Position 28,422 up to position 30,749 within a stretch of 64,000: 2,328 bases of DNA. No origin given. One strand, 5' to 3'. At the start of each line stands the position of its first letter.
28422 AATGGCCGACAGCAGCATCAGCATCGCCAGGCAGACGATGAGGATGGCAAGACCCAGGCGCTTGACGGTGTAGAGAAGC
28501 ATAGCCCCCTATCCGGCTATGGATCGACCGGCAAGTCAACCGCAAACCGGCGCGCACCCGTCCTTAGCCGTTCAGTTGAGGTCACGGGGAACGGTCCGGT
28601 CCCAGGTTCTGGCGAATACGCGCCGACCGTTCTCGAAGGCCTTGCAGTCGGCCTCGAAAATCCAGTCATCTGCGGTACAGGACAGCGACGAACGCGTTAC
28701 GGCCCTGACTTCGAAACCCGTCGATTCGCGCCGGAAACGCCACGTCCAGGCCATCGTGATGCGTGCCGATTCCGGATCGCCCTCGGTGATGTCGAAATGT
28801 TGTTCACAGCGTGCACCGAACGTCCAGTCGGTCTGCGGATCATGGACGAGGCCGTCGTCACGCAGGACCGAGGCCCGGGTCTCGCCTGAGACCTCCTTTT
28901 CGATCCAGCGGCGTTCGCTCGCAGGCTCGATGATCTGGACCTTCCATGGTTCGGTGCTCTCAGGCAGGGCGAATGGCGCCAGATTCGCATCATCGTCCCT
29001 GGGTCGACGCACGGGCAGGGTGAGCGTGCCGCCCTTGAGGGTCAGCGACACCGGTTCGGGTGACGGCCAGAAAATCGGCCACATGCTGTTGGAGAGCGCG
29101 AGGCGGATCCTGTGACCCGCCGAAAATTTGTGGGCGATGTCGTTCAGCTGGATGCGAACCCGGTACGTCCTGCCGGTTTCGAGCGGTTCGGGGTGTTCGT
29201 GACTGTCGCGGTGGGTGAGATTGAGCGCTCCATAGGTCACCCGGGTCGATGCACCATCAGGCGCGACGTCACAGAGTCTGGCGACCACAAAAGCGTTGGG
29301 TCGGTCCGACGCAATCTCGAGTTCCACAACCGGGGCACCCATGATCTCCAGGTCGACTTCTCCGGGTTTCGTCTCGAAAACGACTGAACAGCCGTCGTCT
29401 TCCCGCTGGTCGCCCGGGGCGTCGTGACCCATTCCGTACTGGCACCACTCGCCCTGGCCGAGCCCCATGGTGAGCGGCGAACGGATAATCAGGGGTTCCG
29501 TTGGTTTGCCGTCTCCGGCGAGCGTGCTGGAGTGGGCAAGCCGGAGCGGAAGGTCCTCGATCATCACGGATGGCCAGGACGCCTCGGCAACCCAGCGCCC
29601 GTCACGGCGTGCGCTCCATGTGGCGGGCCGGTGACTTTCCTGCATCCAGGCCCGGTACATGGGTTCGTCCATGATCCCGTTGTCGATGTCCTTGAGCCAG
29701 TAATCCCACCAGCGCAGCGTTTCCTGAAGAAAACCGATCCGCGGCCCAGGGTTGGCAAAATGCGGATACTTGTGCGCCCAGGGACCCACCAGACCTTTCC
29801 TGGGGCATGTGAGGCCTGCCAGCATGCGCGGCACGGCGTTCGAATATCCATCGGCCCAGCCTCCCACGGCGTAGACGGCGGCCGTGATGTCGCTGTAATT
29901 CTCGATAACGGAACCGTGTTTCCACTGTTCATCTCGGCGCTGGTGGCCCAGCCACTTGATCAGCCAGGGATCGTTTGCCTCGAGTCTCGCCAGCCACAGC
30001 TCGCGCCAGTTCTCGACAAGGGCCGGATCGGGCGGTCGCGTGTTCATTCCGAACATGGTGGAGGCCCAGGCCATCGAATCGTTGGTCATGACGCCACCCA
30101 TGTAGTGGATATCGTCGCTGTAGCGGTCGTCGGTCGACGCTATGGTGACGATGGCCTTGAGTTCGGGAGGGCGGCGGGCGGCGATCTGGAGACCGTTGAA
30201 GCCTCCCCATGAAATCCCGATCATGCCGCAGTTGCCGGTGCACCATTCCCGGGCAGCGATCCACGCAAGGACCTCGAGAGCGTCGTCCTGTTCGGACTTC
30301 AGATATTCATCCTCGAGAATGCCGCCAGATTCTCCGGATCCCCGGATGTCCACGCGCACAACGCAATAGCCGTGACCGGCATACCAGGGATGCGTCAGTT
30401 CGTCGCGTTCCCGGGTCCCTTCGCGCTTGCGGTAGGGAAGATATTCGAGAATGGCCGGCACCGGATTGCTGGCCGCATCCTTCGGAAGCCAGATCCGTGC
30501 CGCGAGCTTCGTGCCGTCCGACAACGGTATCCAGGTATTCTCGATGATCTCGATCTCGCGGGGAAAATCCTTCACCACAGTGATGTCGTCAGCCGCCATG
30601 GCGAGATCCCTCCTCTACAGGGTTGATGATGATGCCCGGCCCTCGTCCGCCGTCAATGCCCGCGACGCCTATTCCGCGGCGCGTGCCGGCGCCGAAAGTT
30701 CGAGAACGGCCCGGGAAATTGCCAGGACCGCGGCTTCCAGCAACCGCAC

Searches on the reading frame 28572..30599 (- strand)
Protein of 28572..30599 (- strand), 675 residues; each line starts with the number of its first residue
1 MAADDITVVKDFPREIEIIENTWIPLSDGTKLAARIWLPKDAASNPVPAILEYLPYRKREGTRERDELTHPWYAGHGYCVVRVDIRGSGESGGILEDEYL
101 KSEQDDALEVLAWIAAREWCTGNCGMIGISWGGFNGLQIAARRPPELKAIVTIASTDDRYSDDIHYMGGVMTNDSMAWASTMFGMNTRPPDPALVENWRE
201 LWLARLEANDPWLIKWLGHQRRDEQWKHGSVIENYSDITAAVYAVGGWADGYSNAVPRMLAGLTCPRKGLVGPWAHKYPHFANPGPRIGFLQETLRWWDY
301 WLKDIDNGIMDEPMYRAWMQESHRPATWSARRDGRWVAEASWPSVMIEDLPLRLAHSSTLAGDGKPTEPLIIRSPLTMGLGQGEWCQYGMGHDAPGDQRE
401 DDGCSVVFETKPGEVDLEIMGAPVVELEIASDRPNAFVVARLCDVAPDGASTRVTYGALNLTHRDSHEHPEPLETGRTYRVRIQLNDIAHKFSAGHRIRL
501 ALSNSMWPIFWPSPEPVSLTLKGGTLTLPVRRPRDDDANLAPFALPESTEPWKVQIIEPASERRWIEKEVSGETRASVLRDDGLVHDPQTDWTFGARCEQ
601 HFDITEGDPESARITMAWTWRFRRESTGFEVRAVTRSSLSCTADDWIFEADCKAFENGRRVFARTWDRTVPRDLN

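Call 4: search_protein_families(library=pfam, proteins=[window:28572-30599:-], max_evalue=0.001)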
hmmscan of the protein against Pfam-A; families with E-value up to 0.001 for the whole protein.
window:28572-30599:- (675 aa): 6 families
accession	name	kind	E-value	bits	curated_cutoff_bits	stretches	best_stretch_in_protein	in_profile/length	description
PF02129.25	Peptidase_S15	-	1.9e-63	215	23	1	28-278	1-262/262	X-Pro dipeptidyl-peptidase (S15 family)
PF08530.16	PepX_C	-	9.7e-40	137.2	22.5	1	307-526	1-200/217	X-Pro dipeptidyl-peptidase C-terminal non-catalytic domain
PF00561.26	Abhydrolase_1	-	1.4e-08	35.1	25.8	1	76-155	26-102/245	alpha/beta hydrolase fold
PF00326.27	Peptidase_S9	-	7.2e-07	29.4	22.6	1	72-161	9-103/213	Prolyl oligopeptidase family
PF12146.15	Hydrolase_4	-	3e-06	27.2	27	1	74-154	28-108/239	Serine aminopeptidase, S33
PF05448.18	AXE1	-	1.6e-05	24.3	21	1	28-96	65-125/321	Acetyl xylan esterase (AXE1)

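Call 5: search_protein_families(library=ncbifam, proteins=[window:28572-30599:-], max_evalue=0.001)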
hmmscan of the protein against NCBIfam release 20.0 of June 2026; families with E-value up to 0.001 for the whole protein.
window:28572-30599:- (675 aa): 7 families
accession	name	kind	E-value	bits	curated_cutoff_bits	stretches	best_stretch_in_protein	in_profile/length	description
TIGR00976.1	CocE_NonD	subfamily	5.2e-69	233.7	66.3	1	28-514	5-513/550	CocE/NonD family hydrolase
NF003780.0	PRK05371.1-1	subfamily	4.8e-27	94.6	642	1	72-531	133-583/594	Xaa-Pro dipeptidyl-peptidase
NF003782.0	PRK05371.1-3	subfamily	3.3e-12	45.6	711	2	288-530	419-641/648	Xaa-Pro dipeptidyl-peptidase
NF051487.1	bifunc_PcaCD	exception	8.5e-06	25.1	430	1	78-163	199-278/413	bifunctional 4-carboxymuconolactone decarboxylase/3-oxoadipate enol-lactonase PcaCD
NF003781.0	PRK05371.1-2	equivalog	4.9e-05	21.9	881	0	454-501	725-772/805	Xaa-Pro dipeptidyl-peptidase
TIGR03611.1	RutD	equivalog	0.00045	19.7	238.5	1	78-154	40-112/258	pyrimidine utilization protein D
NF051488.1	bifunc_PcaDC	exception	0.00071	18.8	390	0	79-156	40-112/375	bifunctional 3-oxoadipate enol-lactonase/4-carboxymuconolactone decarboxylase PcaDC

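Call 8: find_encoding_contigs(protein=window:28572-30599:-, flank=10000, max_places=6)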
Protein window:28572-30599:- (675 aa): no gene with exactly this product is on record in the collection.

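Call 9: find_homologous_proteins(query=window:28572-30599:-, max_evalue=1e-20)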
Query window:28572-30599:- (675 aa): 8000 proteins with E <= 1e-20 among 8000 candidates; the best 120 are listed.
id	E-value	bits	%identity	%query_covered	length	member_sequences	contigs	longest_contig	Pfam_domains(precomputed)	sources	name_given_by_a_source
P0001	0.0e+0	1608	100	100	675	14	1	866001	PF02129.25,PF00326.28,PF05448.19,PF08530.17,PF00561.27,PF12146.16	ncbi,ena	-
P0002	0.0e+0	1288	79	100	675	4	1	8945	PF02129.25,PF08530.17,PF00561.27,PF12146.16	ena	-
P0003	0.0e+0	1287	79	100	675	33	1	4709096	PF02129.25,PF08530.17,PF00561.27,PF12146.16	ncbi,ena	-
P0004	0.0e+0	1275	78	100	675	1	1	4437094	PF02129.25,PF00326.28,PF08530.17,PF00561.27,PF12146.16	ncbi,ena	-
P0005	0.0e+0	1273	80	100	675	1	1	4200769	PF02129.25,PF00326.28,PF08530.17,PF00561.27,PF12146.16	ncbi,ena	-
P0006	0.0e+0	1261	78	100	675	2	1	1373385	PF02129.25,PF08530.17,PF00561.27,PF12146.16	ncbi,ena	-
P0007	0.0e+0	1166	73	100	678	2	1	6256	PF02129.25,PF00326.28,PF08530.17,PF00561.27,PF12146.16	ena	-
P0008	0.0e+0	1158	73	99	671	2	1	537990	PF02129.25,PF08530.17,PF00561.27,PF12146.16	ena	-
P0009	0.0e+0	1150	71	100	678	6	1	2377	PF02129.25,PF00326.28,PF08530.17,PF00561.27,PF12146.16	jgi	-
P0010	0.0e+0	1148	70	100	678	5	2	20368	PF02129.25,PF08530.17,PF00561.27,PF12146.16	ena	-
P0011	0.0e+0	1144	71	100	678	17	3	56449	PF02129.25,PF00326.28,PF08530.17,PF00561.27,PF12146.16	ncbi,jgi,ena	-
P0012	0.0e+0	1133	69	100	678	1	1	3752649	PF02129.25,PF00326.28,PF08530.17,PF00561.27,PF12146.16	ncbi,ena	-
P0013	0.0e+0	1120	70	100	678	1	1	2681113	PF02129.25,PF00326.28,PF08530.17,PF00561.27,PF12146.16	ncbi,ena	-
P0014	0.0e+0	1101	69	100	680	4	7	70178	PF02129.25,PF00326.28,PF05448.19,PF08530.17,PF00561.27,PF12146.16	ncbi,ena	-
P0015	0.0e+0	1086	68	99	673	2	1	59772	PF02129.25,PF08530.17,PF00561.27,PF12146.16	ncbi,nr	ncbi:MAG: CocE/NonD family hydrolase [Rhodospirillales bacterium]|nr:CocE/NonD family hydrolase [Rho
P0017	0.0e+0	1073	69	99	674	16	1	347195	PF02129.25,PF08530.17,PF00561.27,PF12146.16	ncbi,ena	-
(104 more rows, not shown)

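Call 10: find_encoding_contigs(protein=P0001, flank=10000, max_places=3)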
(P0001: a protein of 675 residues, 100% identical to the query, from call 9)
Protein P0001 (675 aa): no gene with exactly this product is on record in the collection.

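Call 11: find_encoding_contigs(protein=P0003, flank=10000, max_places=3)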
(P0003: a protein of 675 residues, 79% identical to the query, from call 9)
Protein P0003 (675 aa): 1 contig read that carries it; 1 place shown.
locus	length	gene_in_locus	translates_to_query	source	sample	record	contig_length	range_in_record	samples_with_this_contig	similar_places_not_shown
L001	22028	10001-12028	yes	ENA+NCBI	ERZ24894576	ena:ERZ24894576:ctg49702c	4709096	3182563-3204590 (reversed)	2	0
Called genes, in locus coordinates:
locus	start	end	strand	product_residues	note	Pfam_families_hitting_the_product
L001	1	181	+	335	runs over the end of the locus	PF19300:BPD_transp_1_N, PF00528:BPD_transp_1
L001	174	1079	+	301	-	PF12911:OppC_N, PF00528:BPD_transp_1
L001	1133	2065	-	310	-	PF05853:BKACE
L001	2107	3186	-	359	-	PF00155:Aminotran_1_2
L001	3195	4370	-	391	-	PF00926:DHBP_synthase, PF00925:GTP_cyclohydro2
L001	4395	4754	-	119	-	PF00072:Response_reg (weak)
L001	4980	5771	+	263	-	PF05013:FGase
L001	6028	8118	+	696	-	PF05378:Hydant_A_N, PF01968:Hydantoinase_A, PF19278:Hydant_A_C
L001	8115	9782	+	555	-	PF02538:Hydantoinase_B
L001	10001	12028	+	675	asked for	PF02129:Peptidase_S15, PF00561:Abhydrolase_1 (weak), PF12146:Hydrolase_4 (weak), PF08530:PepX_C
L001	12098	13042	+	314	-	PF19300:BPD_transp_1_N, PF00528:BPD_transp_1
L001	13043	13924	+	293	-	PF12911:OppC_N, PF00528:BPD_transp_1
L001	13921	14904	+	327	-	PF00005:ABC_tran, PF13304:AAA_21 (faint), PF08352:oligo_HPY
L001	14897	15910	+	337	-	PF00005:ABC_tran, PF13304:AAA_21 (faint), PF08352:oligo_HPY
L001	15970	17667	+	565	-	PF01257:2Fe-2S_thioredx, PF01512:Complex1_51K, PF10531:SLBB (weak), PF10589:NADH_4Fe-4S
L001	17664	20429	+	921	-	PF13510:Fer2_4, PF14697:Fer4_21 (weak), PF22117:Fer4_Nqo3 (weak), PF12838:Fer4_7, PF13187:Fer4_9 (weak), PF04879:Molybdop_Fe4S4, PF00384:Molybdopterin, PF01568:Molydop_binding, +2 more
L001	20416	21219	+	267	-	PF01209:Ubie_methyltran, PF08241:Methyltransf_11, PF08242:Methyltransf_12, PF13649:Methyltransf_25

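Call 13: find_related_loci(query=A1, collection=genome_contigs, flank=10000)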
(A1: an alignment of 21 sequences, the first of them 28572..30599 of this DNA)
Query A1 (675 aa) in genome_contigs; peptide patterns used: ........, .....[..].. (x = any residue, [..] = any of these).
599 stretches matched a pattern (row limit reached: there are more); 591 encode a relative of the query (tblastn E <= 1e-3); the best 80 are kept; 80 distinct loci.
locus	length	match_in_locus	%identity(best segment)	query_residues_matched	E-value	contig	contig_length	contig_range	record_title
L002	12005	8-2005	56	12-675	0e+0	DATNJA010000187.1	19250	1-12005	MAG TPA_asm: Candidatus Udaeobacter sp. isolate SMAG_U11387 k141_558619, whole genome shotgun sequence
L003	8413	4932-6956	55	2-673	0e+0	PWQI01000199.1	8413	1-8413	MAG: Trueperaceae bacterium isolate CSSed10_48 CS-Sed10-C24380, whole genome shotgun sequence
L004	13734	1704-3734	52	1-674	0e+0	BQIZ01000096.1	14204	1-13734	MAG: Nitrospirales bacterium NPIRA06 DNA, sequence096, whole genome shotgun sequence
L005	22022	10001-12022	55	6-674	0e+0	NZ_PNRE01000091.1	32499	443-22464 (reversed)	Halomonas heilongjiangensis strain DSM 26881 1101, whole genome shotgun sequence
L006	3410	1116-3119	52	9-673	0e+0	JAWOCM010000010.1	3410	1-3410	MAG: Desulfuromonadales bacterium isolate BLK5-1.bin.251 k191_1812310, whole genome shotgun sequence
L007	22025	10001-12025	54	6-674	0e+0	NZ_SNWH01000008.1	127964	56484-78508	Halomonas ventosae strain 1_TX Ga0227259_108, whole genome shotgun sequence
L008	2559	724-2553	57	4-604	0e+0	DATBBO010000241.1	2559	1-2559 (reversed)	MAG TPA_asm: Dongiaceae bacterium isolate SMAG_U5761 k141_1472420, whole genome shotgun sequence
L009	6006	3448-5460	53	6-674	0e+0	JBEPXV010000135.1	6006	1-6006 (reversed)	MAG: Gammaproteobacteria bacterium isolate 02_S197.semibin_refined.117_sub NODE_7870_length_6006_cov_7.053581, whole gen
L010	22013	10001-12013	52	6-673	0e+0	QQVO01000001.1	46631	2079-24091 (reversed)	MAG: Planctomycetota bacterium isolate MB_PLM_1 c_000000000128, whole genome shotgun sequence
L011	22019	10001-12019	54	5-675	0e+0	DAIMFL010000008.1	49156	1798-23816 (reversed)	MAG TPA_asm: Alphaproteobacteria bacterium isolate CTOTU46460 NODE_181_length_49156_cov_5.113867, whole genome shotgun s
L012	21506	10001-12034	52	1-673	0e+0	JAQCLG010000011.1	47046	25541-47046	MAG: Proteobacteria bacterium isolate casp40-mb.99 NODE_1787_length_47046_cov_0.103052, whole genome shotgun sequence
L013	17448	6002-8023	53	6-674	0e+0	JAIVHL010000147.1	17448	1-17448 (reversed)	MAG: Halomonas sp. isolate MAG25 MTG25_1593, whole genome shotgun sequence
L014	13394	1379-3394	52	6-674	0e+0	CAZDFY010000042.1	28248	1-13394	MAG TPA_asm: uncultured Sediminispirochaeta sp. isolate binchicken_co218_94 genome assembly, contig: NODE_1333_length_28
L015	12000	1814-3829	52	6-674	0e+0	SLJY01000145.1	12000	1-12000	MAG: Desulfobacterales bacterium isolate CSSed165cm_255 CSSed16-5cm-18562, whole genome shotgun sequence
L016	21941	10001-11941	53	7-674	0e+0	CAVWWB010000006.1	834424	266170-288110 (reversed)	MAG: uncultured Alphaproteobacteria bacterium isolate MFD09603.bin.3.268 genome assembly, contig: contig_32228, whole ge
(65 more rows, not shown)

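Call 15: find_encoding_contigs(protein=P0005, flank=10000, max_places=2)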
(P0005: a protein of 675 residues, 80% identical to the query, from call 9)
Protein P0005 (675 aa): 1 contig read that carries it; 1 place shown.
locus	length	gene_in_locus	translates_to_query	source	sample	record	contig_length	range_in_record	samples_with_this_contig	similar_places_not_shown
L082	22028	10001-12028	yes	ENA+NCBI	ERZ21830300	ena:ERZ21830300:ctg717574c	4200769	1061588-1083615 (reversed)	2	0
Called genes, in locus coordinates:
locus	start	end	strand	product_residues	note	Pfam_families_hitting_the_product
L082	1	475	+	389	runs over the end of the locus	PF02771:Acyl-CoA_dh_N, PF02770:Acyl-CoA_dh_M, PF22924:ACOX_C_alpha1 (faint), PF00441:Acyl-CoA_dh_1, PF08028:Acyl-CoA_dh_2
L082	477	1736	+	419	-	PF04422:FrhB_FdhB_N, PF04432:FrhB_FdhB_C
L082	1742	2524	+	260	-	PF00106:adh_short, PF08659:KR, PF13561:adh_short_C2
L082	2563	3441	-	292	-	PF05721:PhyH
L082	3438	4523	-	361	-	PF00753:Lactamase_B, PF12706:Lactamase_B_2 (faint), PF00581:Rhodanese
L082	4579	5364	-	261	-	PF05175:MTS (weak), PF01209:Ubie_methyltran, PF02353:CMAS (weak), PF13489:Methyltransf_23, PF13847:Methyltransf_31, PF08241:Methyltransf_11, PF08242:Methyltransf_12, PF13649:Methyltransf_25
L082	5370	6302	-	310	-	PF05853:BKACE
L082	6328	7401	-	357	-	PF00155:Aminotran_1_2, PF01041:DegT_DnrJ_EryC1 (faint)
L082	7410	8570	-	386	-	PF00926:DHBP_synthase, PF00925:GTP_cyclohydro2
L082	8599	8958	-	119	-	PF00072:Response_reg (weak)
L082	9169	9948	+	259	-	PF05013:FGase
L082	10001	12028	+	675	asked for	PF02129:Peptidase_S15, PF00326:Peptidase_S9 (faint), PF00561:Abhydrolase_1, PF12146:Hydrolase_4 (weak), PF08530:PepX_C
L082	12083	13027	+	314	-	PF19300:BPD_transp_1_N, PF00528:BPD_transp_1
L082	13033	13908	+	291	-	PF12911:OppC_N (weak), PF00528:BPD_transp_1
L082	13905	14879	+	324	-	PF00005:ABC_tran, PF13304:AAA_21 (faint), PF08352:oligo_HPY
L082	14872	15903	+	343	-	PF00005:ABC_tran, PF13304:AAA_21 (faint), PF08352:oligo_HPY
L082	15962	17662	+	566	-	PF01257:2Fe-2S_thioredx, PF01512:Complex1_51K, PF10531:SLBB (weak), PF10589:NADH_4Fe-4S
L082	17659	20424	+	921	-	PF13510:Fer2_4, PF14697:Fer4_21 (weak), PF22117:Fer4_Nqo3, PF12838:Fer4_7, PF13183:Fer4_8 (weak), PF04879:Molybdop_Fe4S4, PF00384:Molybdopterin, PF01568:Molydop_binding, +1 more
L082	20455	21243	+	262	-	PF01209:Ubie_methyltran, PF13649:Methyltransf_25, PF13847:Methyltransf_31 (weak), PF08241:Methyltransf_11, PF08242:Methyltransf_12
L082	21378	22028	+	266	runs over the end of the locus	PF00528:BPD_transp_1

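Call 16: find_encoding_contigs(protein=P0012, flank=10000, max_places=2)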
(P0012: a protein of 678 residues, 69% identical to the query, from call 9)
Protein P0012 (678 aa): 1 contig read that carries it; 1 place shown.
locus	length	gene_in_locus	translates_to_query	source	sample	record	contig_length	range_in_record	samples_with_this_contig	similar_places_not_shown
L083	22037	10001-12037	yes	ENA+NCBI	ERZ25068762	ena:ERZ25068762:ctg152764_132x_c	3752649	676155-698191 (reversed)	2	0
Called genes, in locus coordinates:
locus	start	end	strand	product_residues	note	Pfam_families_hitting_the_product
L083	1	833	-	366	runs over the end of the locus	-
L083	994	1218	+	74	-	-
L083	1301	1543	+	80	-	PF05618:RimB-like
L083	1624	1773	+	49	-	-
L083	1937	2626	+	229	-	PF18030:Rimk_N, PF02955:GSH-S_ATP, PF08443:RimK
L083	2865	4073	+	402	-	-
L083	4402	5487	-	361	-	PF00155:Aminotran_1_2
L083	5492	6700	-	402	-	PF00926:DHBP_synthase, PF00925:GTP_cyclohydro2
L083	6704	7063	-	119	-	-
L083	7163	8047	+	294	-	PF05013:FGase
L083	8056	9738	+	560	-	PF13432:TPR_16, PF13414:TPR_11, PF13432:TPR_16 (weak), PF23914:TPR_CcmH_CycH (weak), PF14559:TPR_19 (weak), PF13432:TPR_16 (weak), PF00515:TPR_1 (weak), PF07719:TPR_2 (weak), +11 more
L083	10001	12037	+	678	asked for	PF02129:Peptidase_S15, PF00326:Peptidase_S9 (weak), PF00561:Abhydrolase_1, PF12146:Hydrolase_4 (weak), PF08530:PepX_C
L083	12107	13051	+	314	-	PF19300:BPD_transp_1_N, PF00528:BPD_transp_1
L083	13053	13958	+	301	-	PF12911:OppC_N, PF00528:BPD_transp_1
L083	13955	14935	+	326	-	PF09818:ABC_ATPase (faint), PF00005:ABC_tran, PF02463:SMC_N (weak), PF13555:AAA_29 (faint), PF13304:AAA_21 (faint), PF08352:oligo_HPY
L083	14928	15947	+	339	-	PF00005:ABC_tran, PF13304:AAA_21 (faint), PF08352:oligo_HPY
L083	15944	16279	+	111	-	PF03070:TENA_THI-4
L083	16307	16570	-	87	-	PF19581:Glyoxalase_7 (faint), PF00903:Glyoxalase (faint)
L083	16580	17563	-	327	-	PF02746:MR_MLE_N, PF13378:MR_MLE_C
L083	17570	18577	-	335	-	PF17396:DUF1611_N, PF07755:DUF1611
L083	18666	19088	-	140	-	PF00582:Usp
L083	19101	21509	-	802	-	PF06808:DctM, PF11874:DUF3394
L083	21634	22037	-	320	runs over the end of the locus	PF16868:NMT1_3, PF09084:NMT1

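Call 34: search_dna_similar(query=window:28572-30599:-, collection=plasmids, mode=protein, max_rows=15, max_evalue=1e-50)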
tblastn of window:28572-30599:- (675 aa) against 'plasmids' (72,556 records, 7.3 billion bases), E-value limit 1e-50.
Records with a match: 222; places in all: 230; records where one place covers at least 80% of the query: 217.
Best place of each record, by identity: <60% 222.
By first word of the organism name: Rhizobium 146; Shinella 13; Sinorhizobium 11; Streptomyces 7; Mesorhizobium 4; Ketogulonicigenium 4; Martelella 4; Phaeobacter 3; Paracoccus 2; Alloyangia 2; and 23 more.
By predicted mobility (MOB-suite, as given by PLSDB): non-mobilizable 162; conjugative 41; mobilizable 19.
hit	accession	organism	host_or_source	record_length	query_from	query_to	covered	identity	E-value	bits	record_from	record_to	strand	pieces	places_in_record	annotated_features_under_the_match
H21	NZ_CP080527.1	Mesorhizobium sp. AR07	Oxytropis sp.,Cell culture,root nodule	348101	5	675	99%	49.3%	0e+0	643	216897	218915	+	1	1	CocE/NonD family hydrolase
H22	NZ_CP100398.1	Streptomyces rimosus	pure culture,mutant of Streptomyces ...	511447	9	673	99%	49.0%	0e+0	635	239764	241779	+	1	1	CocE/NonD family hydrolase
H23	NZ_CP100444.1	Streptomyces rimosus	pure culture,OTC cluster deletion ...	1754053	9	673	99%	49.0%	0e+0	635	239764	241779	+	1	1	record has no annotation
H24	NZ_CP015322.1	Mesorhizobium amorphae CCNWGS0123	Robinia pseudoacacia,cell culture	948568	8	674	99%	48.3%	0e+0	614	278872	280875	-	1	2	CocE/NonD family hydrolase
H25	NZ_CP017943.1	Phyllobacterium zundukense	Oxytropis triphylla,cell culture,root ...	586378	13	674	98%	48.4%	0e+0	662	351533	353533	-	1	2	CocE/NonD family hydrolase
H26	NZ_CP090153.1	Roseivivax marinus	Bathymodiolus marisindicus,single cell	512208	5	673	99%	47.8%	0e+0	578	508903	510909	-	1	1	CocE/NonD family hydrolase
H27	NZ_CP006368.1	Aureimonas sp. AU20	-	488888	16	673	97%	48.2%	0e+0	601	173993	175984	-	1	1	CocE/NonD family hydrolase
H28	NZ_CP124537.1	Fuscovulum ytuae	pure culture,sediment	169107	7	673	99%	47.3%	0e+0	605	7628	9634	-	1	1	CocE/NonD family hydrolase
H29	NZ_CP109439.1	Streptomyces sp. NBC_01483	-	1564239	12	672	98%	46.7%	5e-163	526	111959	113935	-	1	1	none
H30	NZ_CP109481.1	Streptomyces sp. NBC_01450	-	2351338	6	672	99%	46.1%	1e-162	525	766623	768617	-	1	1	none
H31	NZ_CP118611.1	Ensifer adhaerens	Pure isolate,Rhizosphere of Cyperus ...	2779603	6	673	99%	45.7%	0e+0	585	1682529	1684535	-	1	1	none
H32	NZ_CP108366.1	Streptomyces sp. NBC_01340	-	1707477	10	672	98%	46.0%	5e-162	523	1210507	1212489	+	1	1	none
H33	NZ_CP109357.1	Streptomyces sp. NBC_01562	-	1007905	10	672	98%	46.0%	6e-162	523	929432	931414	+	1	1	record has no annotation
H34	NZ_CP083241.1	Ancylobacter polymorphus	activated sludge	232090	20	672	97%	46.4%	1e-169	545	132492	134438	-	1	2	CocE/NonD family hydrolase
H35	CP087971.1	Rhizobium sp. RCAM05350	cell culture,fouling of walls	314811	8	673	99%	45.3%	2e-161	596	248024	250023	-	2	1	none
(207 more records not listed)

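Call 36: get_annotated_region(hit=H21, flank=9000)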
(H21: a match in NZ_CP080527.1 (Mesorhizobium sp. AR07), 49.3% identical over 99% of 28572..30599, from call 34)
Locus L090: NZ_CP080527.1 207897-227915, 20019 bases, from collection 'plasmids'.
description: Mesorhizobium sp. AR07 plasmid pMspAR07b, complete sequence
organism: Mesorhizobium sp. AR07 (NCBI taxid 2865838)
taxonomy: Bacteria; Pseudomonadota; Alphaproteobacteria; Hyphomicrobiales; Phyllobacteriaceae; Mesorhizobium; Mesorhizobium sp. AR07
host: -; source: Oxytropis sp.,Cell culture,root nodule; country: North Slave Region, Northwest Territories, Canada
typing (MOB-suite, as given by PLSDB): conjugative; replicon rep_cluster_2428; relaxase MOBP,MOBP,MOBP; mating-pair formation MPF_T
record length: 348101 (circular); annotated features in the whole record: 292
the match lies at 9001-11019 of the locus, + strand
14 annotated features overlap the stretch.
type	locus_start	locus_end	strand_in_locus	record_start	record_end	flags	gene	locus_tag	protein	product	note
CDS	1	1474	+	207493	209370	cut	-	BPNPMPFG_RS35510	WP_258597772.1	HAD-IA family hydrolase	GO:0008152 - metabolic process [Evidence IEA]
CDS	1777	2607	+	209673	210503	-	-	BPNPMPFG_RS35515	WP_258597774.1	pyrroline-5-carboxylate reductase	GO:0006561 - proline biosynthetic process [Evidence IEA]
CDS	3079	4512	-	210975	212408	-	-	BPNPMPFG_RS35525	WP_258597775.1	PLP-dependent aminotransferase family protein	-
CDS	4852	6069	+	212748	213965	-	-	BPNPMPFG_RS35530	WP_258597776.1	FAD-dependent oxidoreductase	-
CDS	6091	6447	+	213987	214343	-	-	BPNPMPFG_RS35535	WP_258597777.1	non-heme iron oxygenase ferredoxin subunit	-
CDS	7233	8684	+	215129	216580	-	-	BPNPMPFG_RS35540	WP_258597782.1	aldehyde dehydrogenase family protein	-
CDS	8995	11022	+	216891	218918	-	-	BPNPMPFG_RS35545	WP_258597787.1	CocE/NonD family hydrolase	GO:0008152 - metabolic process [Evidence IEA]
CDS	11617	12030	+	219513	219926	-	-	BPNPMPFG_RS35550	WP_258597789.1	Rieske (2Fe-2S) protein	-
CDS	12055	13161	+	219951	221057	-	-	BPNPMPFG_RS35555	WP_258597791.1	amidohydrolase family protein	-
CDS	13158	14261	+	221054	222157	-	-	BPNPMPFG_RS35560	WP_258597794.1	amidohydrolase family protein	-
CDS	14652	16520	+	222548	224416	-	-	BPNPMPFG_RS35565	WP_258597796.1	ABC transporter ATP-binding protein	-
CDS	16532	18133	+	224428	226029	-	-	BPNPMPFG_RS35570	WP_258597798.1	ABC transporter substrate-binding protein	-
CDS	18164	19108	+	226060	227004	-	-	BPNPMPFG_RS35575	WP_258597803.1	ABC transporter permease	GO:0055085 - transmembrane transport [Evidence IEA]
CDS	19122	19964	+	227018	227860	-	-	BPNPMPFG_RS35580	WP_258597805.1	ABC transporter permease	-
